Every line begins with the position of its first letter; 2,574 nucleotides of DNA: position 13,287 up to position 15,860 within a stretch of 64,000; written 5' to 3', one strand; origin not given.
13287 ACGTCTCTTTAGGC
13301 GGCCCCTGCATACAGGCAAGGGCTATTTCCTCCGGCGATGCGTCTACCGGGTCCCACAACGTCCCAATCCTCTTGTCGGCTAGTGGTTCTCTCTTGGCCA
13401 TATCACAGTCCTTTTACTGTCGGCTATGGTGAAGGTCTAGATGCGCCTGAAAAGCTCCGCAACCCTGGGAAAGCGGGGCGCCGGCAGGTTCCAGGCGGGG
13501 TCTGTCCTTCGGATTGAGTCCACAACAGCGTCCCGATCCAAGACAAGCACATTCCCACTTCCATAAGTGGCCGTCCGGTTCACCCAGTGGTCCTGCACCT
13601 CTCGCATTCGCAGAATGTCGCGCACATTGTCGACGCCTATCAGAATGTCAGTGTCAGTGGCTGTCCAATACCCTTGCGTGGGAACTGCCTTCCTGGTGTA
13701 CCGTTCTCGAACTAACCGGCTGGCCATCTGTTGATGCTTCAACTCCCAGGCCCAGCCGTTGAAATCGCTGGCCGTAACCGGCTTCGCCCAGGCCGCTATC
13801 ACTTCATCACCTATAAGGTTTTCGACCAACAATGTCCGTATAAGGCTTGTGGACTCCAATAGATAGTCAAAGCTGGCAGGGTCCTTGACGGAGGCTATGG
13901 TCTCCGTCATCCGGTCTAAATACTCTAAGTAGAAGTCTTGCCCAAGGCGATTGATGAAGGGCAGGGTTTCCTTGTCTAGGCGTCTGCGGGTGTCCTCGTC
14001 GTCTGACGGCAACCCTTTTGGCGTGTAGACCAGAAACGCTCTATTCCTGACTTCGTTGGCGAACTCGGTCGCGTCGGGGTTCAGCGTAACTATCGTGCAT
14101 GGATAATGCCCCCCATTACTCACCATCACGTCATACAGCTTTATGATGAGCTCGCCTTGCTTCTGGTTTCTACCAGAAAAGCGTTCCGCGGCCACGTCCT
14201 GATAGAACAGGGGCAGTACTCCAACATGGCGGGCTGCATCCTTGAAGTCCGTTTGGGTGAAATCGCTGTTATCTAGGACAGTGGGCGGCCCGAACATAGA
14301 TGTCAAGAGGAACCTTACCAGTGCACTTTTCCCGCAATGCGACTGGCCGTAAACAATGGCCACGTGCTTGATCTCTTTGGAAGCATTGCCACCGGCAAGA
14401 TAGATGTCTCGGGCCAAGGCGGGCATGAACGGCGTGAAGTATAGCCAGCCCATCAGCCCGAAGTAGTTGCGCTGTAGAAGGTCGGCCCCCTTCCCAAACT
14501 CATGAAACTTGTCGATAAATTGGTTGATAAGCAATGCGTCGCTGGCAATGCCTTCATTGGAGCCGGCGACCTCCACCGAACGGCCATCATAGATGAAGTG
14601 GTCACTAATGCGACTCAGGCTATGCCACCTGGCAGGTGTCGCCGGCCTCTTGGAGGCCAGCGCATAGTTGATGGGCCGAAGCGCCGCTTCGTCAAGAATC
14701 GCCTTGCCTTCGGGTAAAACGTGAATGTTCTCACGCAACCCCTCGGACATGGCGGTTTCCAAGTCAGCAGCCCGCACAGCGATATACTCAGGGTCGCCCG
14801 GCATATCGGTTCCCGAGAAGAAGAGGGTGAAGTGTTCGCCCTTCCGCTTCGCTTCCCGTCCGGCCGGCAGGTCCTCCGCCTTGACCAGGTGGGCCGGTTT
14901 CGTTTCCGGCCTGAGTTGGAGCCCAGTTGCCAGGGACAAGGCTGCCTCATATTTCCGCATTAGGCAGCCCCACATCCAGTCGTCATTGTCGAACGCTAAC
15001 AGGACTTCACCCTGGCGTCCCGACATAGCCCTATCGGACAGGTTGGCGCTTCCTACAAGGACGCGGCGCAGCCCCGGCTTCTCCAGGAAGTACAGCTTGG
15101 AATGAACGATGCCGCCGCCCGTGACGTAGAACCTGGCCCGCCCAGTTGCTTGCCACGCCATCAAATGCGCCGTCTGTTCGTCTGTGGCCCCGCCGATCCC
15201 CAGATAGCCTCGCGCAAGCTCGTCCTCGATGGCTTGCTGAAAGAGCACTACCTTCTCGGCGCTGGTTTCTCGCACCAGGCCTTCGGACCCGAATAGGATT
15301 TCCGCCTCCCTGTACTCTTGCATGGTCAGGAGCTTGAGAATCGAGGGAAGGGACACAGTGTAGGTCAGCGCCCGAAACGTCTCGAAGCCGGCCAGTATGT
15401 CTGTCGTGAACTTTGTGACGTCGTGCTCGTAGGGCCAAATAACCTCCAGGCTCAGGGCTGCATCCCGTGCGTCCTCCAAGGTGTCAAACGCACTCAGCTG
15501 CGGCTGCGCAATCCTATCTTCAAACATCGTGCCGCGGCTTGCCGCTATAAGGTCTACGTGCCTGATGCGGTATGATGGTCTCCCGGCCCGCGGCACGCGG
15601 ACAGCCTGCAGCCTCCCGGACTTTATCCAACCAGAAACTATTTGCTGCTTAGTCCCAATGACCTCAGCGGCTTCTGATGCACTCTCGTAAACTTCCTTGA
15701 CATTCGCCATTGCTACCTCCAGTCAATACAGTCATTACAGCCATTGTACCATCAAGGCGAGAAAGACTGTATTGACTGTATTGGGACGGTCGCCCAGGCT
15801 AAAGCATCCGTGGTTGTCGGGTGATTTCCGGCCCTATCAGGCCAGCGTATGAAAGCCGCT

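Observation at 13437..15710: Passenger protein with an unrecognised HTH + single-HKD PLD nuclease + SF3-like P-loop NTPase architecture (candidate novel defence or mobility module)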

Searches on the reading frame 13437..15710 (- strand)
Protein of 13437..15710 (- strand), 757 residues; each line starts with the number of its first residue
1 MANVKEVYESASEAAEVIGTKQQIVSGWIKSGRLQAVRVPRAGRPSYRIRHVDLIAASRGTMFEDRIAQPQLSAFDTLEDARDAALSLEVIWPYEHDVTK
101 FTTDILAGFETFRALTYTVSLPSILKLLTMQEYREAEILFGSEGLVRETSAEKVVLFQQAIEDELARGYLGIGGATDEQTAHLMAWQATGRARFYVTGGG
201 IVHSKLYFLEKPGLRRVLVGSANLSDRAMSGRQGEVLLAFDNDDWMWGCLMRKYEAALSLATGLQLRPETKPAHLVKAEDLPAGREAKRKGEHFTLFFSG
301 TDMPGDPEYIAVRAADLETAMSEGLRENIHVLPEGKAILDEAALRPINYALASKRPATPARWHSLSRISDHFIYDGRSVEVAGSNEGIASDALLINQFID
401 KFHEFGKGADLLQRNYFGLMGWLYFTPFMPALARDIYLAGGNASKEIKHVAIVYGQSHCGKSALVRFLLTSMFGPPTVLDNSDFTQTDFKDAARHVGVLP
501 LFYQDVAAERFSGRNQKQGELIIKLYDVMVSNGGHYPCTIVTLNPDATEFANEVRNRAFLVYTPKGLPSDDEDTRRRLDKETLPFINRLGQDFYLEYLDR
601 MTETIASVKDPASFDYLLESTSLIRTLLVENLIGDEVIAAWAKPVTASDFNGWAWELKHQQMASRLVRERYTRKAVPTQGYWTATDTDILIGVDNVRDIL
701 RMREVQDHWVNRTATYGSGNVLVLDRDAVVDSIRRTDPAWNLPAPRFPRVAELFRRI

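Call 3: search_protein_families(library=pfam, proteins=[window:13437-15710:-], max_evalue=1)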
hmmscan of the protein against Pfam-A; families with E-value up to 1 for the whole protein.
window:13437-15710:- (757 aa): 5 families
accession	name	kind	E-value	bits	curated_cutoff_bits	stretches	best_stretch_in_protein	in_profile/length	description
PF09565.16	RE_NgoFVII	-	3.5e-05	23.6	23.8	1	179-242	63-134/162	NgoFVII restriction endonuclease N-terminal PLD domain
PF12728.13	HTH_17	-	0.0028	18.3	27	1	11-56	4-45/51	Helix-turn-helix domain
PF13091.12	PLDc_2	-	0.0046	17.2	27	1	183-243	61-118/132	PLD-like domain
PF01637.24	ATPase_2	-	0.071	13.3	33.2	1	443-467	15-39/225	ATPase domain predominantly from Archaea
PF03837.19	RecT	-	0.26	11.3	24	0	653-679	151-177/198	RecT family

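Call 4: search_protein_families(library=padloc, proteins=[window:13437-15710:-], max_evalue=1)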
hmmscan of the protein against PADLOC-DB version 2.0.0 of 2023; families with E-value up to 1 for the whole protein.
window:13437-15710:- (757 aa): 2 families
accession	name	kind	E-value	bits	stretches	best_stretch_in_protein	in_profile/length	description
PDLC03829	ZacB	-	6.4e-05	20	1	202-243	297-337/586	-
PDLC02607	DrmC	-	0.01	13.2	1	179-230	181-228/265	DrmC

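Call 5: search_protein_families(library=ncbifam, proteins=[window:13437-15710:-], max_evalue=1)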
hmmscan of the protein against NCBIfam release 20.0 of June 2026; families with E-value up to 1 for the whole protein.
window:13437-15710:- (757 aa): 3 families
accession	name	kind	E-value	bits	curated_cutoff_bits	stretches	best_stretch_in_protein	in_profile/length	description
TIGR01764.1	excise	domain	0.0049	17.2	28.8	1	12-53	5-42/49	excisionase family DNA-binding protein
NF038319.1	DISARM_DrmC_I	equivalog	0.027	14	133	1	178-230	163-209/236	DISARM system phospholipase D-like protein DrmC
TIGR01842.1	type_I_sec_PrtD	subfamily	0.035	12.6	510.15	1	450-505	347-400/544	type I secretion system permease/ATPase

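Call 6: search_protein_families(library=phrogs, proteins=[window:13437-15710:-], max_evalue=1)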
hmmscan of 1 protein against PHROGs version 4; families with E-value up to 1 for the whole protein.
window:13437-15710:- (757 aa): 6 families
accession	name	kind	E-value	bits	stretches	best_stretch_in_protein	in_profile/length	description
phrog_2474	-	transcription regulation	0.004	18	1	8-52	48-92/118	MerR-like transcriptional regulator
phrog_2907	-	integration and excision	0.017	16.6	1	11-57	9-56/117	excisionase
phrog_20793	-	unknown function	0.28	12.3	1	2-50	2-49/86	-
phrog_66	-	integration and excision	0.38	11.4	1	9-69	94-153/412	excisionase and transcriptional regulator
phrog_11225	-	unknown function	0.4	11.2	1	447-471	22-46/229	-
phrog_35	-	transcription regulation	0.51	11.4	1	9-41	87-119/181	transcriptional repressor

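Call 7: find_homologous_proteins(query=window:13437-15710:-, max_evalue=0.001)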
Query window:13437-15710:- (757 aa): 36 proteins with E <= 0.001 among 8000 candidates.
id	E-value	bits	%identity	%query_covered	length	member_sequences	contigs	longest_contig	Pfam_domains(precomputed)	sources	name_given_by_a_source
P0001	0.0e+0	1728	100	100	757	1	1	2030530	PF27394.1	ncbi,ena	-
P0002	0.0e+0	1082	63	99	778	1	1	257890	PF12728.14,PF09565.17,PF27394.1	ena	-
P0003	0.0e+0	1068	62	99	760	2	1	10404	PF12728.14,PF27394.1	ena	-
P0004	0.0e+0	1064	63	99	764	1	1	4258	PF27394.1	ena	-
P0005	0.0e+0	1058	62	99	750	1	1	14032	PF12728.14,PF27394.1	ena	-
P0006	0.0e+0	1043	63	99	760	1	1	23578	PF27394.1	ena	-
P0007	0.0e+0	1032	61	99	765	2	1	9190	PF12728.14,PF27394.1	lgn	-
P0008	0.0e+0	1011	60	99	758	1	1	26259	PF27394.1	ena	-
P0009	4.1e-292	989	65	87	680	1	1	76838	PF27394.1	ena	-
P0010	2.2e-280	950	56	98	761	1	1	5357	PF09565.17,PF27394.1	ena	-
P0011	2.1e-267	907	54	99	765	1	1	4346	PF27394.1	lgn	-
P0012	1.6e-255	868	65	78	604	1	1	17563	PF27394.1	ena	-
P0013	2.0e-234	798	51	97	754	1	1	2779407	PF12728.14,PF27394.1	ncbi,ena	-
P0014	4.4e-230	784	62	73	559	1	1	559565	PF27394.1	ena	-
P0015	5.3e-224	764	49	98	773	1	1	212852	PF12728.14,PF27394.1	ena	-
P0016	3.2e-199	682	45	98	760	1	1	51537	PF12728.14,PF09565.17,PF27394.1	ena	-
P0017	1.7e-194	666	54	71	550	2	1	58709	PF27394.1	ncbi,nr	ncbi:MAG: hypothetical protein OXR67_15170 [Chloroflexota bacterium]|nr:hypothetical protein [Chloro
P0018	2.6e-193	662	62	61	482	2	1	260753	PF27394.1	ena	-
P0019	1.3e-184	633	43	98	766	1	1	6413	PF12728.14,PF27394.1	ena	-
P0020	2.7e-177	609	43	98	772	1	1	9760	PF09565.17,PF27394.1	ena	-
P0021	5.6e-173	595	61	56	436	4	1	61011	PF27394.1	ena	-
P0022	5.3e-172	592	41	98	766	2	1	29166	PF09565.17,PF27394.1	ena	-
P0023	6.4e-163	562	43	84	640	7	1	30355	PF12728.14,PF13091.13,PF09565.17,PF27394.1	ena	-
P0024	1.4e-154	534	39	97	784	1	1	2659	PF27394.1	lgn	-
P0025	2.7e-152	527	41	99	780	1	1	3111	PF12728.14,PF27394.1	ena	-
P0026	4.1e-151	523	40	97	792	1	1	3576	PF12728.14,PF27394.1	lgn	-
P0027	2.1e-144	500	38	97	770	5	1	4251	PF12728.14,PF27394.1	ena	-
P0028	4.8e-131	456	36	97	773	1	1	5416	PF12728.14,PF27394.1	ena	-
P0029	1.2e-121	425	35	97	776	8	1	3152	PF27394.1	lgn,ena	-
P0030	4.3e-117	410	33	95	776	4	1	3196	PF12728.14,PF13411.13,PF27394.1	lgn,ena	-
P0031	3.6e-116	407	38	79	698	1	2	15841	PF27394.1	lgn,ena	-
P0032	5.7e-115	403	36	87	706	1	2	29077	PF27394.1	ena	-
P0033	3.6e-113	397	34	98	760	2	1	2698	PF13091.13,PF09565.17,PF27394.1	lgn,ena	-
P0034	5.8e-106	373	34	85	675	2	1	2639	PF12728.14,PF27394.1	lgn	-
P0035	3.4e-81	292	39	61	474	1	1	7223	PF12728.14,PF13091.13,PF27394.1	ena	-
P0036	2.7e-45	173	27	75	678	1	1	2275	PF27394.1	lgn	-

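Call 8: search_solved_structures(query=window:13437-15710:-, max_evalue=10, show_alignments=3)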
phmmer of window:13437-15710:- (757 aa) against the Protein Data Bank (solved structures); distinct sequences matched with E-value up to 10: 3.
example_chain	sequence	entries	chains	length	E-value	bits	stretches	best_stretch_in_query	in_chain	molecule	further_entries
3lef_A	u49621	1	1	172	0.29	12.3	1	499-616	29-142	Uncharacterized protein 4E10_S0_1Z6NA_001 (T18)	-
7die_A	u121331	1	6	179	1.3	10.1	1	64-119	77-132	Ferritin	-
6s3d_M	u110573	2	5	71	2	9.5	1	574-622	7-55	S0_2.126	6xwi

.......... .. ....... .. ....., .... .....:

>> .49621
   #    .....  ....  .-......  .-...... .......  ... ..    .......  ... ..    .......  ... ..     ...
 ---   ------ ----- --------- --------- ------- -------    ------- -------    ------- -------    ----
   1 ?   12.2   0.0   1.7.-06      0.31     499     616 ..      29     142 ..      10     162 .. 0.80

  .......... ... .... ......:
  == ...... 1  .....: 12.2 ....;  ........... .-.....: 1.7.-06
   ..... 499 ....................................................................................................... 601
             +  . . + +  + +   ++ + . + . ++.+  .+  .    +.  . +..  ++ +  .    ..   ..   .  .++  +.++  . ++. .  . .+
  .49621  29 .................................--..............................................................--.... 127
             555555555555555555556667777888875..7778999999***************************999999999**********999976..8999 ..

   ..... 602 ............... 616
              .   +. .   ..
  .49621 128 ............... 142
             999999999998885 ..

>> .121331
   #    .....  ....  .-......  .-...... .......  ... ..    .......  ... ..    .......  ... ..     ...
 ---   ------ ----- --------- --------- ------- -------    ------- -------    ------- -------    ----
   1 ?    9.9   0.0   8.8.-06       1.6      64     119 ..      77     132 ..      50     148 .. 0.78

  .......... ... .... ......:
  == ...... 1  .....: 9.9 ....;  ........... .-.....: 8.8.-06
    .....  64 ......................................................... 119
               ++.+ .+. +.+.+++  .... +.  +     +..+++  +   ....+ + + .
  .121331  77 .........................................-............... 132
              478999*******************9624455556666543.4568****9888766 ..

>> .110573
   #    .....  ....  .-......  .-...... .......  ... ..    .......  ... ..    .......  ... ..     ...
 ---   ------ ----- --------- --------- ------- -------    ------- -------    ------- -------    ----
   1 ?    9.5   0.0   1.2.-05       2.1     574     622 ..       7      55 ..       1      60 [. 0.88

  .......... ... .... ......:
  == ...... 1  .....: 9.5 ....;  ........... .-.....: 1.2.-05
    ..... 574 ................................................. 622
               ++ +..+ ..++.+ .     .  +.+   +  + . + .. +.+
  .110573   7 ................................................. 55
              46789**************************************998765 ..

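Call 13: list_cluster_members(proteins=[P0001, P0013, P0017, P0002])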
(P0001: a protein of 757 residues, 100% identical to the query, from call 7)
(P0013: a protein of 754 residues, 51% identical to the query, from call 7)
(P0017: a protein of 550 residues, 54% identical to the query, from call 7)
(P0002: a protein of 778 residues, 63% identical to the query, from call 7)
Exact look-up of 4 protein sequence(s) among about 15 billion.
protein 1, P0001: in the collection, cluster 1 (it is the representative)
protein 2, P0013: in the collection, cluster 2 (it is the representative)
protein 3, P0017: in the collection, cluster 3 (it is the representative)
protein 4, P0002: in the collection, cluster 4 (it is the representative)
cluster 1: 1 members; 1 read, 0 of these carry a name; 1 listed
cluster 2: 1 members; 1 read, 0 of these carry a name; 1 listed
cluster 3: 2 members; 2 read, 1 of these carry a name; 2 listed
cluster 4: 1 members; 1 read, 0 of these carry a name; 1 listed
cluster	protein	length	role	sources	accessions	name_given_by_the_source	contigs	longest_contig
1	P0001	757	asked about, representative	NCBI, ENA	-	-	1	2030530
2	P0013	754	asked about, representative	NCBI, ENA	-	-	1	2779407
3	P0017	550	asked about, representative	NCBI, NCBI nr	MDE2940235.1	MAG: hypothetical protein OXR67_15170 [Chloroflexota bacterium] | hypothetical protein [Chloroflexota bacterium]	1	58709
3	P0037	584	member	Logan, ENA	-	-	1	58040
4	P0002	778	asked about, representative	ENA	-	-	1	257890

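Call 16: find_encoding_contigs(protein=P0002, flank=8000, max_places=3)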
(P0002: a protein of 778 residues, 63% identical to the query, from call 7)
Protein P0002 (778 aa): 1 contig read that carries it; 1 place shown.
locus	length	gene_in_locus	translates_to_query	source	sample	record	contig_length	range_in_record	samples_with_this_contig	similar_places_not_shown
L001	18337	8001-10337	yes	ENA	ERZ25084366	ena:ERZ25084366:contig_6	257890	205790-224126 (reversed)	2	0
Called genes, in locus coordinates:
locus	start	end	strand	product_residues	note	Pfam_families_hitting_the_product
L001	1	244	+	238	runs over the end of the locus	PF02585:PIG-L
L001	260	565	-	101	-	-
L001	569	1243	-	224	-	PF07355:GRDB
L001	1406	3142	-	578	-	PF00496:SBP_bac_5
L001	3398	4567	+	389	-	PF12704:MacB_PCD, PF02687:FtsX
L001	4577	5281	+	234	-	PF02463:SMC_N (weak), PF00005:ABC_tran, PF13304:AAA_21 (faint)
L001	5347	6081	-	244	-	PF11376:DUF3179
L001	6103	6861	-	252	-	PF11376:DUF3179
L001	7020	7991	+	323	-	PF12760:Zn_ribbon_IS1595 (weak), PF12762:DDE_Tnp_IS1595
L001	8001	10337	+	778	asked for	PF12728:HTH_17 (weak), PF09565:RE_NgoFVII (weak), PF27394:Aq_aa27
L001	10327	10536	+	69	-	-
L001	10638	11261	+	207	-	PF01209:Ubie_methyltran (weak), PF02353:CMAS, PF13489:Methyltransf_23, PF07021:MetW (weak), PF13847:Methyltransf_31, PF08241:Methyltransf_11, PF08242:Methyltransf_12, PF13649:Methyltransf_25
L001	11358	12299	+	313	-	PF00005:ABC_tran, PF13304:AAA_21, PF26919:ABC-like_C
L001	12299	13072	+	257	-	PF01061:ABC2_membrane, PF12698:ABC2_membrane_3, PF12679:ABC2_membrane_2 (weak)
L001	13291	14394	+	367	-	PF00282:Pyridoxal_deC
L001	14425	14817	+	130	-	PF01842:ACT, PF13291:ACT_4 (faint), PF13840:ACT_7 (faint), PF22629:ACT_AHAS_ss (weak), PF22468:ACT_9 (faint)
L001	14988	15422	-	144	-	-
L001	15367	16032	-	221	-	-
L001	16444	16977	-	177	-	-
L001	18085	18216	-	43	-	PF00578:AhpC-TSA (weak)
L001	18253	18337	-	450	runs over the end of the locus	PF02515:CoA_transf_3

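Call 17: find_encoding_contigs(protein=P0013, flank=8000, max_places=3)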
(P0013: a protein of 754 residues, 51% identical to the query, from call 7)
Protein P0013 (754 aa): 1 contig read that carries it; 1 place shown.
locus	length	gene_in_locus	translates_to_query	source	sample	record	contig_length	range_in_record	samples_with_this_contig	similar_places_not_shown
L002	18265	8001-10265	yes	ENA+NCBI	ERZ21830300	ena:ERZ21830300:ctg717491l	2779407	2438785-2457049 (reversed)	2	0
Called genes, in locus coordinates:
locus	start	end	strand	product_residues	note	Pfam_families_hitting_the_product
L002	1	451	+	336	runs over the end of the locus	PF01145:Band_7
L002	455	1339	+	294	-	PF01145:Band_7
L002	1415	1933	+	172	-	PF02130:YbeY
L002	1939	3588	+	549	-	PF13177:DNA_pol3_delta2, PF13245:AAA_19 (faint), PF13401:AAA_22 (weak), PF13604:AAA_30 (faint), PF00004:AAA, PF12169:DNA_pol3_gamma3 (faint), PF21960:RCF1-5-like_lid (weak), PF22608:DNAX_ATPase_lid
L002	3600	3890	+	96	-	PF02575:YbaB_DNA_bd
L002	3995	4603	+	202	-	PF00633:HHH (faint), PF21176:RecR_HhH, PF02132:RecR_ZnF (weak), PF01751:Toprim, PF13662:Toprim_4, PF21175:RecR_C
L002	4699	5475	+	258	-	PF11967:RecO_N, PF02565:RecO_C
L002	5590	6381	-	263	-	PF00106:adh_short, PF08643:DUF1776 (faint), PF08659:KR, PF13561:adh_short_C2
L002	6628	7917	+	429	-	PF03952:Enolase_N, PF00113:Enolase_C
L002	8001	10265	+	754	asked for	PF12728:HTH_17 (weak), PF27394:Aq_aa27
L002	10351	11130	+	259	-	PF03328:HpcH_HpaI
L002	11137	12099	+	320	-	PF01063:Aminotran_4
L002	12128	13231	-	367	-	PF01266:DAO, PF01494:FAD_binding_3 (weak), PF07992:Pyr_redox_2 (weak), PF13450:NAD_binding_8 (faint)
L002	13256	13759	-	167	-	PF07799:DUF1643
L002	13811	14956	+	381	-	PF07394:DUF1501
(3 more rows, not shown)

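Call 18: find_encoding_contigs(protein=P0015, flank=8000, max_places=3)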
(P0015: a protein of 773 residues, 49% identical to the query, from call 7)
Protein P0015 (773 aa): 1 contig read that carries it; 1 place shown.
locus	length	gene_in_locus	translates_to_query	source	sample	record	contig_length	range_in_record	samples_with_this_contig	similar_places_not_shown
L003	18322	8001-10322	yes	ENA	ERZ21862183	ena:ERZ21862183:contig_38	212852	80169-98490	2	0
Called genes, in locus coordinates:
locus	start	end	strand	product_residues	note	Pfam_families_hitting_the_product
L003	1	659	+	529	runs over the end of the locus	-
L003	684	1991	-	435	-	PF00070:Pyr_redox (faint), PF00890:FAD_binding_2, PF01266:DAO, PF07992:Pyr_redox_2 (faint), PF12831:FAD_oxidored (weak), PF13450:NAD_binding_8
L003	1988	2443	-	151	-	PF00989:PAS, PF13188:PAS_8, PF08448:PAS_4, PF13426:PAS_9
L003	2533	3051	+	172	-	PF14803:Zn_ribbon_Nudix (faint), PF00293:NUDIX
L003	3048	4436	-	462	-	PF00202:Aminotran_3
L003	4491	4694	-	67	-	-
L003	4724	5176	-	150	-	-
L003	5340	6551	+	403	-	PF02515:CoA_transf_3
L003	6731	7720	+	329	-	PF03773:ArsP_1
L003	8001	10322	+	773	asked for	PF12728:HTH_17, PF27394:Aq_aa27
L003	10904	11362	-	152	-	-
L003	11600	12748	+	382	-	PF01612:DNA_pol_A_exo1, PF00570:HRDC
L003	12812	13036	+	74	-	PF04255:DUF433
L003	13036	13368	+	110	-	-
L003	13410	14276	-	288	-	PF02219:MTHFR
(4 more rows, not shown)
